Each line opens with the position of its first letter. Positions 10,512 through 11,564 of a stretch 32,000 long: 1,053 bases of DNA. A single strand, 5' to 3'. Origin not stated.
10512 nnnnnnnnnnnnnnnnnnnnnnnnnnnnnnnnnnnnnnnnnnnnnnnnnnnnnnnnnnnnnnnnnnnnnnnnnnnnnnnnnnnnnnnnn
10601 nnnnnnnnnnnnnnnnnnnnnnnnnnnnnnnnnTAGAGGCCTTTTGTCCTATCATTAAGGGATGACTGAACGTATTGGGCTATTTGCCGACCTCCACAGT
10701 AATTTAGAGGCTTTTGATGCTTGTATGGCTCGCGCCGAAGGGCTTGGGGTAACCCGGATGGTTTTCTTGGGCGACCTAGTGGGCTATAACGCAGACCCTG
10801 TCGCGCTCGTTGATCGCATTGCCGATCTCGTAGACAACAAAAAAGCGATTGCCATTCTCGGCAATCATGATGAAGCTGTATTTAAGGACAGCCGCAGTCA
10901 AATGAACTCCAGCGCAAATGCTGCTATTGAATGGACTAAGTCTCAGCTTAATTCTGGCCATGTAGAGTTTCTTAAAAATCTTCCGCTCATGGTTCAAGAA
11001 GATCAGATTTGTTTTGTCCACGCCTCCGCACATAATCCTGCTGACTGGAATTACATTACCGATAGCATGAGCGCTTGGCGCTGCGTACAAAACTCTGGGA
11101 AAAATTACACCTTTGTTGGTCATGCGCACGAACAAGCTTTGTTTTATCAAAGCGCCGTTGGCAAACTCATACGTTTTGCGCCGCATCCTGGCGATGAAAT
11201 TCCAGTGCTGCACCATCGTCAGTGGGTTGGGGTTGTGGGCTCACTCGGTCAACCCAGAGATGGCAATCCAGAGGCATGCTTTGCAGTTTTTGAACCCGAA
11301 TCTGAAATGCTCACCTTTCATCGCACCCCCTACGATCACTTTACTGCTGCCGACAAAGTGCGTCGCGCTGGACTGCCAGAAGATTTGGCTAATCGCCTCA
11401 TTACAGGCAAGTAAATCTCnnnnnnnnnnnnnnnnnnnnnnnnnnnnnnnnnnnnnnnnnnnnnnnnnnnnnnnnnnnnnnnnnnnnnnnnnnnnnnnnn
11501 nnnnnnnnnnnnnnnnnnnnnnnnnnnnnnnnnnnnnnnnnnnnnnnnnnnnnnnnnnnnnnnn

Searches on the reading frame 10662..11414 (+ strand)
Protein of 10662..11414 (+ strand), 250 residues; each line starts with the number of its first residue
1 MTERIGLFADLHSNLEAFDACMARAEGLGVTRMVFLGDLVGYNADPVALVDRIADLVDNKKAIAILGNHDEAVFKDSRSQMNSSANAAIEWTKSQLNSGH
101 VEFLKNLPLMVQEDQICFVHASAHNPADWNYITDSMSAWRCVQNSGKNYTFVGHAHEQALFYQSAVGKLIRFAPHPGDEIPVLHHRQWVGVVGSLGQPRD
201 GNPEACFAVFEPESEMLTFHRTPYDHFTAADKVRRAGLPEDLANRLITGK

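Call 93: search_protein_families(library=pfam, proteins=[window:10662-11414:+], max_evalue=0.001)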
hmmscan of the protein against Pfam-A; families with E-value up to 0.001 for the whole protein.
window:10662-11414:+ (250 aa): 2 families
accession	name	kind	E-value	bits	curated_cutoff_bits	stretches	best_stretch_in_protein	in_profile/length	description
PF12850.12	Metallophos_2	-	6.3e-13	49.4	27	1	4-213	2-152/154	Calcineurin-like phosphoesterase superfamily domain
PF00149.33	Metallophos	-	1.6e-10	42.2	21.5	1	4-157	2-190/191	Calcineurin-like phosphoesterase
